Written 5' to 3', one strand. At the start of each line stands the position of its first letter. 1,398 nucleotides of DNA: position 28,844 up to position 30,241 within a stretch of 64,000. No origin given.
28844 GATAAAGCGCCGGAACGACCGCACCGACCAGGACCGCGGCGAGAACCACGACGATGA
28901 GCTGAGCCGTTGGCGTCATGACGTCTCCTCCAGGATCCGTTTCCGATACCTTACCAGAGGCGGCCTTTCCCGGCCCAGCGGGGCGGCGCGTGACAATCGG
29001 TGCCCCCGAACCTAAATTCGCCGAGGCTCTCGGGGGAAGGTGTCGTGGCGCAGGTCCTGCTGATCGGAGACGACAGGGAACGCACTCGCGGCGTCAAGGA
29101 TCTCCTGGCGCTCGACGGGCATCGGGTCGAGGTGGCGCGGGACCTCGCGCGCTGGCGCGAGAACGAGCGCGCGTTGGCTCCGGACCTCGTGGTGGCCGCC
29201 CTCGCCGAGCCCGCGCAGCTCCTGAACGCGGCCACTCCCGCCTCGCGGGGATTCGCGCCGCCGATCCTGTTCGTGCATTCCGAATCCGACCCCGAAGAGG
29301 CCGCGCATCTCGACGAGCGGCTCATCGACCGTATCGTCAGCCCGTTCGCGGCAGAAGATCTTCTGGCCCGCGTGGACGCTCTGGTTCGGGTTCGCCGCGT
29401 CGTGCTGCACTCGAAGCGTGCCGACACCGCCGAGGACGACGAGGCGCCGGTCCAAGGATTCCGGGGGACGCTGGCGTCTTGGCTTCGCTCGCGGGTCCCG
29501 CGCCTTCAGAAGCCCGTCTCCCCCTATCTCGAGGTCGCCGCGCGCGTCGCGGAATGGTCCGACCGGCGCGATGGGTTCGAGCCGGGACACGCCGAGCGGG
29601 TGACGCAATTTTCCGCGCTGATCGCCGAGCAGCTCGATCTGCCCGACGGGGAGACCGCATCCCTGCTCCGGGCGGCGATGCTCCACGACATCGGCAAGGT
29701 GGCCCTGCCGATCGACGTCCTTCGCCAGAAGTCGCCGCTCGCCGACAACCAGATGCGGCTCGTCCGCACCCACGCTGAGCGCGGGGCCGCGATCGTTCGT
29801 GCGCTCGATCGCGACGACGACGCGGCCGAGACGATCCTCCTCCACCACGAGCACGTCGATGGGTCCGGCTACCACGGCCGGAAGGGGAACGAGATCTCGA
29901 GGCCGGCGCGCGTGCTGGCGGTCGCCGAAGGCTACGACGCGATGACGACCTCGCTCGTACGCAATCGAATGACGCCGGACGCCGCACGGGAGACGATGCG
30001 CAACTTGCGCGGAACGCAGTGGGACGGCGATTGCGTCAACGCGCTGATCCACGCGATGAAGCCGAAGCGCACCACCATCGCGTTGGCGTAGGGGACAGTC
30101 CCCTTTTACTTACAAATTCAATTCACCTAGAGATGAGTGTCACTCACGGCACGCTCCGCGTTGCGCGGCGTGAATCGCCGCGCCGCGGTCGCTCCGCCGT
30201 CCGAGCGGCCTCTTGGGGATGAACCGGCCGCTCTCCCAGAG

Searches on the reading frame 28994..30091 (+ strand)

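Call 25: search_protein_families(library=pfam, proteins=[window:28994-30091:+], max_evalue=0.0001)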
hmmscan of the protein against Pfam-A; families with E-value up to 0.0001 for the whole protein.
window:28994-30091:+ (365 aa): 2 families
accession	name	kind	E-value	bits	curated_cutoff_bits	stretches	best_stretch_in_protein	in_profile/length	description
PF13487.12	HD_5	-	2.2e-29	102.8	27.2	1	197-345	15-168/170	HD domain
PF01966.28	HD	-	7.1e-14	52.5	22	1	199-317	4-116/116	HD domain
